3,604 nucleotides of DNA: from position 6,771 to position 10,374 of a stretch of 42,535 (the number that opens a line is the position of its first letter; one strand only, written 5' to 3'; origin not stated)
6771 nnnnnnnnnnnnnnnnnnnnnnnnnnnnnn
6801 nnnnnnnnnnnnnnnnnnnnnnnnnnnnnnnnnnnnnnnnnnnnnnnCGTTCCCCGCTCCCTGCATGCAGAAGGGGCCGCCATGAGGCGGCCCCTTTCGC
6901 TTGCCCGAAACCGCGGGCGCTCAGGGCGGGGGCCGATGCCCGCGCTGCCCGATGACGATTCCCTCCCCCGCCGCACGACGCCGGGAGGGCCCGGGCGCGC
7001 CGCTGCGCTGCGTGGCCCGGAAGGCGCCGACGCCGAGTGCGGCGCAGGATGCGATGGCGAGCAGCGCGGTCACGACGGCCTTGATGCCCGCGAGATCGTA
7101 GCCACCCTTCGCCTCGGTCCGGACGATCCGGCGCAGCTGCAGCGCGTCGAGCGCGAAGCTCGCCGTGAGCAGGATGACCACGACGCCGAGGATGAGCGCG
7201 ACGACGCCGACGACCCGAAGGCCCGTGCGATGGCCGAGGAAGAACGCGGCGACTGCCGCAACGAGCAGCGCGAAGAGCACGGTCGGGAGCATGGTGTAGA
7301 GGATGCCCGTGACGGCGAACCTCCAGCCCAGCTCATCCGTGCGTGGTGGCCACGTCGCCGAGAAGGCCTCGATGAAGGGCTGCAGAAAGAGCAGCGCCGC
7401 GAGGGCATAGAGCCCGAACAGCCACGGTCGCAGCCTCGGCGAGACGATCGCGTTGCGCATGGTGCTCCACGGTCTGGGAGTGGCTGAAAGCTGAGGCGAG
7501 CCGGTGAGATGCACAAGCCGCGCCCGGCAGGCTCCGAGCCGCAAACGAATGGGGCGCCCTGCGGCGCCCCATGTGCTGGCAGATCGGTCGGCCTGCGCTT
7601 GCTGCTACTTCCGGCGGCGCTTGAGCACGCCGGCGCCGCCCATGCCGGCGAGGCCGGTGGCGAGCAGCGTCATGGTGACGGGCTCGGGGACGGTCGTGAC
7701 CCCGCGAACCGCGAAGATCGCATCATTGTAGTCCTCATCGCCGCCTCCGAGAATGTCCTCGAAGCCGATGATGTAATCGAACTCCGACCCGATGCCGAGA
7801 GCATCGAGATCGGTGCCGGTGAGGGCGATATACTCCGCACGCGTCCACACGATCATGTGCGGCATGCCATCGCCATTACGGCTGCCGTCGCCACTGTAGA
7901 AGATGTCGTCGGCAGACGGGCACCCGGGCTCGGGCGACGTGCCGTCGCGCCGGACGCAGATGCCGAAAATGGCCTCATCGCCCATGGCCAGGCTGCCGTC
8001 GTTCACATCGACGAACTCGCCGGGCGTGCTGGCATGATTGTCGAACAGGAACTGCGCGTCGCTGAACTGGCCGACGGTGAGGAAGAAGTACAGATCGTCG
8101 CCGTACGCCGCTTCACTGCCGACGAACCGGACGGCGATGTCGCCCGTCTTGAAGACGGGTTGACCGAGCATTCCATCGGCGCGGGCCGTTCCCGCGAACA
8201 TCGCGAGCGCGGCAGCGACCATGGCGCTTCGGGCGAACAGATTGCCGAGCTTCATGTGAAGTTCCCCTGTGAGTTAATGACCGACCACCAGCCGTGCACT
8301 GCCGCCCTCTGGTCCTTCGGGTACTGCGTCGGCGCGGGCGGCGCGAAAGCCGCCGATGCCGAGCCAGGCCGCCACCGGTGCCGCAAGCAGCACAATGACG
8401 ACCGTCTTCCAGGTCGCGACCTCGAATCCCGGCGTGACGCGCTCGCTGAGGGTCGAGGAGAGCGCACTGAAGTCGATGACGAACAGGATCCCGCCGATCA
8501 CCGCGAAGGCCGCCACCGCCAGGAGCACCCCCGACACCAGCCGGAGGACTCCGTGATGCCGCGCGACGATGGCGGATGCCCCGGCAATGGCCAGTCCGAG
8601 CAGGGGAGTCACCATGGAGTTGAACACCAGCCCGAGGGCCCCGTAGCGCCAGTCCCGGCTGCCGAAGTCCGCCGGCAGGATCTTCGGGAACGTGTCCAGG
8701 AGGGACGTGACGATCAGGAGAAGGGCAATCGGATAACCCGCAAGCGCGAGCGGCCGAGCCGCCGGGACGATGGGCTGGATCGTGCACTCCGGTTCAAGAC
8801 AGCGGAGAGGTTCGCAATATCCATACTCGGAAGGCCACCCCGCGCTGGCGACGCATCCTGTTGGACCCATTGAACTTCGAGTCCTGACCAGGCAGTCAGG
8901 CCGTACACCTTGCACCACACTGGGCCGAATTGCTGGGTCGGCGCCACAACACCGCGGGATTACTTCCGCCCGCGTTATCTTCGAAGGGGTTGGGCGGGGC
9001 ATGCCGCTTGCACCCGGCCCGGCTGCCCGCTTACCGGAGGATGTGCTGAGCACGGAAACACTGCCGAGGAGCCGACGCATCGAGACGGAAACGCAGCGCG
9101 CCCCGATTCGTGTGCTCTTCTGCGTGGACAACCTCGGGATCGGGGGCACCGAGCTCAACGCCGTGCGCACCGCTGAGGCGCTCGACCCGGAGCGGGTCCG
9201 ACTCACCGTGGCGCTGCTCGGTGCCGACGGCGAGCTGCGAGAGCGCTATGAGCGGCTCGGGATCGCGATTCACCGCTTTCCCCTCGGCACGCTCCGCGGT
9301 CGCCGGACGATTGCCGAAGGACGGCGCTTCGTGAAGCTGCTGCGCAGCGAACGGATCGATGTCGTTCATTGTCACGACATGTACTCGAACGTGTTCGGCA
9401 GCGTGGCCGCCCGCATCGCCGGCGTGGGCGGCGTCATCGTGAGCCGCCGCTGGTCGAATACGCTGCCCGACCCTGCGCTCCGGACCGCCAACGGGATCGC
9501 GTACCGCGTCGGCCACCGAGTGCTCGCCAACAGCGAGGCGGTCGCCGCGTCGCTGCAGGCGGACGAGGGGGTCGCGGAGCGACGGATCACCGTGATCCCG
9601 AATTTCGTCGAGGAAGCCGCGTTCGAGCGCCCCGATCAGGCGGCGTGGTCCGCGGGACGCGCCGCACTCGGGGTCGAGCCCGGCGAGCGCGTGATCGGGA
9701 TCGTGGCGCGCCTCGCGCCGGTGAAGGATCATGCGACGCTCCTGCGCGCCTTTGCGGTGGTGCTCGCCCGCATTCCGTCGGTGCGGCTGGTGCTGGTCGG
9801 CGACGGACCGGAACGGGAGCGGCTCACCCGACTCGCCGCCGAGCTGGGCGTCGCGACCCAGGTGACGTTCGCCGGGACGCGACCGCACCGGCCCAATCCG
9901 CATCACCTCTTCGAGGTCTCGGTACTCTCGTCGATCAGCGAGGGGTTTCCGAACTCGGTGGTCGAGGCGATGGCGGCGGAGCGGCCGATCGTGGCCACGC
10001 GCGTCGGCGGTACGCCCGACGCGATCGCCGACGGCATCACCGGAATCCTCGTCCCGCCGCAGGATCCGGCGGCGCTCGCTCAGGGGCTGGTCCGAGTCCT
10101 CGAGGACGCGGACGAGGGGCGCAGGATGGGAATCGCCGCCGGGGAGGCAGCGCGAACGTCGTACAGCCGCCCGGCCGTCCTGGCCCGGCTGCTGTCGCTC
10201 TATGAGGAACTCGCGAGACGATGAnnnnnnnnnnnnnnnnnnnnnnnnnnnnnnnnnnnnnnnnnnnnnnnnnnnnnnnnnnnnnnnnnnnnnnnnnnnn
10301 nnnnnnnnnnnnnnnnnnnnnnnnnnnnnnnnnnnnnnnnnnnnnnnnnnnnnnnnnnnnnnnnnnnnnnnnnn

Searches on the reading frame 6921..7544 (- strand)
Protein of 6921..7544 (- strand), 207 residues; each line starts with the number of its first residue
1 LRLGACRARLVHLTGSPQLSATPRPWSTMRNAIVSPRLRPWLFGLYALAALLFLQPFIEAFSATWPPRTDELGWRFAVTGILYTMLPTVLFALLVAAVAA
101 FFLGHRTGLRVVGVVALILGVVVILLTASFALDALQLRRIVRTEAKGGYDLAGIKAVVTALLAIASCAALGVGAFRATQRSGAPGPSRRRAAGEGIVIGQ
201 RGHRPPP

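Call 62: search_protein_families(library=pfam, proteins=[window:6921-7544:-], max_evalue=0.001)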
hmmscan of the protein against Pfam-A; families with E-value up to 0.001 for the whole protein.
window:6921-7544:- (207 aa): 1 family
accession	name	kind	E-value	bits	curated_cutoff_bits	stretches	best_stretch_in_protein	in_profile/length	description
PF09534.15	Trp_oprn_chp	-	0.0002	21.7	29.6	1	77-187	35-147/180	Tryptophan-associated transmembrane protein (Trp_oprn_chp)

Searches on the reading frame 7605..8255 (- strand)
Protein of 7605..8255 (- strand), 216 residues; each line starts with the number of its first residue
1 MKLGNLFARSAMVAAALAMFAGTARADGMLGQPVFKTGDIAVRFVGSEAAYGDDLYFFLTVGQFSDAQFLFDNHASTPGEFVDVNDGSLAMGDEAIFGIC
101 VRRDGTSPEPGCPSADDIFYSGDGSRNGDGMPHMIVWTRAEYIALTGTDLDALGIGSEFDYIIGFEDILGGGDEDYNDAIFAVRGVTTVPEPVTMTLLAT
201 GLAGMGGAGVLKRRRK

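Call 62: search_protein_families(library=pfam, proteins=[window:7605-8255:-], max_evalue=0.001)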
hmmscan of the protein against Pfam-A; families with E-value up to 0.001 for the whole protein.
window:7605-8255:- (216 aa): 1 family
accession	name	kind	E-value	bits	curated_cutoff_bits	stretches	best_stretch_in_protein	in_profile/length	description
PF13448.11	DUF4114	-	3.3e-08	34.8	27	1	117-185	30-84/85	Domain of unknown function (DUF4114)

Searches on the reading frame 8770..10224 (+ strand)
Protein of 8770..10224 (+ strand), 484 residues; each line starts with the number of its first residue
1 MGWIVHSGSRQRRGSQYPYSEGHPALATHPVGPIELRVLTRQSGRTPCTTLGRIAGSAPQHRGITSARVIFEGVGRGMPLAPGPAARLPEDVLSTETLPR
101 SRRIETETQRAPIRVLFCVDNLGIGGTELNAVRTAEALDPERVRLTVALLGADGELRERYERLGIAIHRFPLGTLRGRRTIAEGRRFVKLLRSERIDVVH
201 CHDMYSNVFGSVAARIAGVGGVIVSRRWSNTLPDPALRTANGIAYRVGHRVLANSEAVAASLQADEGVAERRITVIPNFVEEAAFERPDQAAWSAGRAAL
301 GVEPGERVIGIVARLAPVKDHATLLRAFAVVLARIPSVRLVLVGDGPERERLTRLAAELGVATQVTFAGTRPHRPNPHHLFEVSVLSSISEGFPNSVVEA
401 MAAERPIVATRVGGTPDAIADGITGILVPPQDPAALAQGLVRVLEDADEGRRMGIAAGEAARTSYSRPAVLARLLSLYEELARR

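Call 10: search_protein_families(library=pfam, proteins=[window:8770-10224:+], max_evalue=0.01)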
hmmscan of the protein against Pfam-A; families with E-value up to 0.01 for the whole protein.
window:8770-10224:+ (484 aa): 5 families
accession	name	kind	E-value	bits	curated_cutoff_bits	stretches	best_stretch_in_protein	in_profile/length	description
PF00534.26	Glycos_transf_1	-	2.1e-35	122.3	26.4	1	298-457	7-169/172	Glycosyl transferases group 1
PF13692.12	Glyco_trans_1_4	-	8.7e-35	120.5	27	1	307-446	2-142/142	Glycosyl transferases group 1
PF13439.12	Glyco_transf_4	-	5.5e-20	72.5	28.5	1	124-281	1-167/170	Glycosyltransferase Family 4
PF13579.12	Glyco_trans_4_4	-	6.7e-15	56.2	29.7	1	125-278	1-157/158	Glycosyl transferase 4-like domain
PF13477.12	Glyco_trans_4_2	-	1.1e-05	26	23.4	1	133-226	15-106/139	Glycosyl transferase 4-like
